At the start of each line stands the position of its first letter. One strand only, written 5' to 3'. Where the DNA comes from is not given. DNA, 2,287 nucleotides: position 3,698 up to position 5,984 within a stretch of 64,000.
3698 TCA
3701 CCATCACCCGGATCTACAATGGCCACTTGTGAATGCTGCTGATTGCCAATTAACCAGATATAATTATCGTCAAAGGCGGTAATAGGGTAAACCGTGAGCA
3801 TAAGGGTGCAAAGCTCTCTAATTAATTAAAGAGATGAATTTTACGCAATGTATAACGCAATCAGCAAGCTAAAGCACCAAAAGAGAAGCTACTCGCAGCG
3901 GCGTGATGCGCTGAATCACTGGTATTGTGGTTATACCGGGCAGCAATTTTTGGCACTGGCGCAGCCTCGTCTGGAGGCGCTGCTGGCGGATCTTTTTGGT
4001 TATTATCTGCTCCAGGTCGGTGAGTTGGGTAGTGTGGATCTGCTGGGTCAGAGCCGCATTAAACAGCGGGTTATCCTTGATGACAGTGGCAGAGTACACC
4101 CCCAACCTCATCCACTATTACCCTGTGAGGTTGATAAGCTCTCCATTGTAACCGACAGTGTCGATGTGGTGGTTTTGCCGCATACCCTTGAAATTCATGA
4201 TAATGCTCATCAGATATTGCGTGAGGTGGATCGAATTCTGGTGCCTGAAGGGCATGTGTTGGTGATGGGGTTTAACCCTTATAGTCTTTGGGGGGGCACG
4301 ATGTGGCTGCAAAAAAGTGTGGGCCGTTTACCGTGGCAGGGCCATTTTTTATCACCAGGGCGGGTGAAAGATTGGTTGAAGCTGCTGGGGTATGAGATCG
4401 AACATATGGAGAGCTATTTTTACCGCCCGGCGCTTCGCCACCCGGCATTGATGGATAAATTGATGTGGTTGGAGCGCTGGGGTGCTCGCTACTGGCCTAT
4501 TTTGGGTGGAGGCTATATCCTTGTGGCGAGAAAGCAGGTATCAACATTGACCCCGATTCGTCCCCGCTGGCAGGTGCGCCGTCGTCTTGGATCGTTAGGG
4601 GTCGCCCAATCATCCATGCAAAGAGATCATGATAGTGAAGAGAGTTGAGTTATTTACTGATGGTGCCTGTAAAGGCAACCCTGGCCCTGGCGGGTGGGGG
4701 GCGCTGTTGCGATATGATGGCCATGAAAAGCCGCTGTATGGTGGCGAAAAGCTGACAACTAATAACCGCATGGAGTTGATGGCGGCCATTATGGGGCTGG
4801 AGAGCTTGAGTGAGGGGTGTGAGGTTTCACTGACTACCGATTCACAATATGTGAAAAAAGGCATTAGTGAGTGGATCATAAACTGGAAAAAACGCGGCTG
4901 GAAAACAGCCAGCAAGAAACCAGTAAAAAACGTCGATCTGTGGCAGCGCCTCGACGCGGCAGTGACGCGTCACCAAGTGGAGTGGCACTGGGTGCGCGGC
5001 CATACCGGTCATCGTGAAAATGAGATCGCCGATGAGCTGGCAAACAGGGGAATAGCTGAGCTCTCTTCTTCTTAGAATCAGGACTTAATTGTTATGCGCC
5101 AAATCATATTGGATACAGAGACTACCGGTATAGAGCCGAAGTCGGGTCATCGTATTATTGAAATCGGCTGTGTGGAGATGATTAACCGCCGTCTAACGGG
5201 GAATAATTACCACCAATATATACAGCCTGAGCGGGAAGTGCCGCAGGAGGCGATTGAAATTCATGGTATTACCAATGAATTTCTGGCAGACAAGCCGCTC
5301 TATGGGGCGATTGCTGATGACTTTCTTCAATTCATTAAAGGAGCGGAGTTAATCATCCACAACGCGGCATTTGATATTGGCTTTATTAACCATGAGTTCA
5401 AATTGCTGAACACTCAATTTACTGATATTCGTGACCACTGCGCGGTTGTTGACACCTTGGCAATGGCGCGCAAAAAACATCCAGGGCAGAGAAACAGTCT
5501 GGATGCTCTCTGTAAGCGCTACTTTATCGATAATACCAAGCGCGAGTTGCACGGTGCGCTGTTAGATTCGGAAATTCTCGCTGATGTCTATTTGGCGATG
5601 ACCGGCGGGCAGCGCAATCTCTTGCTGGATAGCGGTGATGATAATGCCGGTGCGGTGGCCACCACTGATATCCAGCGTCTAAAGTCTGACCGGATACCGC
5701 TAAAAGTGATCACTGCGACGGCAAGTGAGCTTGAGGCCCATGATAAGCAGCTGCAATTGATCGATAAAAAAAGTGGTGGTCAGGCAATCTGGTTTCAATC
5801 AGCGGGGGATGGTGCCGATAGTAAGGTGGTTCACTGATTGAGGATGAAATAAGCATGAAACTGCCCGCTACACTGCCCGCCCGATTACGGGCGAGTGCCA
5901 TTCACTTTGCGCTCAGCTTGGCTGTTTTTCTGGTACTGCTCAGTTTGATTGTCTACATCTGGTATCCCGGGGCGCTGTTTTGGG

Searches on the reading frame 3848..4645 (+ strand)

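Call 68: search_protein_families(library=pfam, proteins=[window:3848-4645:+], max_evalue=0.00001)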
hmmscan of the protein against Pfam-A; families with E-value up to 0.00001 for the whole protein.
window:3848-4645:+ (266 aa): 1 family
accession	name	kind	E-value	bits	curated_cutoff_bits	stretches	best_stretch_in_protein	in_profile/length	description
PF08241.18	Methyltransf_11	-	9e-06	26.7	21.2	0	90-138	46-94/95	Methyltransferase domain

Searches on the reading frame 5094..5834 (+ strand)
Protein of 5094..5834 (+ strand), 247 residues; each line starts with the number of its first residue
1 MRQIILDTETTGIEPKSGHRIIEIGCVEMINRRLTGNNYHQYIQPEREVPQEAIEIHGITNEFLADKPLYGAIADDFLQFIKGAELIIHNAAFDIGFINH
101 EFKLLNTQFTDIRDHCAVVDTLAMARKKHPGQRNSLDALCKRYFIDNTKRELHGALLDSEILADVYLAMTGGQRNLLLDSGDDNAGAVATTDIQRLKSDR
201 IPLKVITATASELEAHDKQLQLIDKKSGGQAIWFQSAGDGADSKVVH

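Call 68: search_protein_families(library=pfam, proteins=[window:5094-5834:+], max_evalue=0.00001)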
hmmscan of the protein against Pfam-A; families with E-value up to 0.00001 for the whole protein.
window:5094-5834:+ (247 aa): 2 families
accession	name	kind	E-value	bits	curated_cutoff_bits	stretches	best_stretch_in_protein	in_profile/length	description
PF00929.31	RNase_T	-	8.9e-40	137.4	24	1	4-166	1-164/164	Exonuclease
PF13482.12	RNase_H_2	-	5.1e-07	30.2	22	1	5-155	2-125/165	RNase_H superfamily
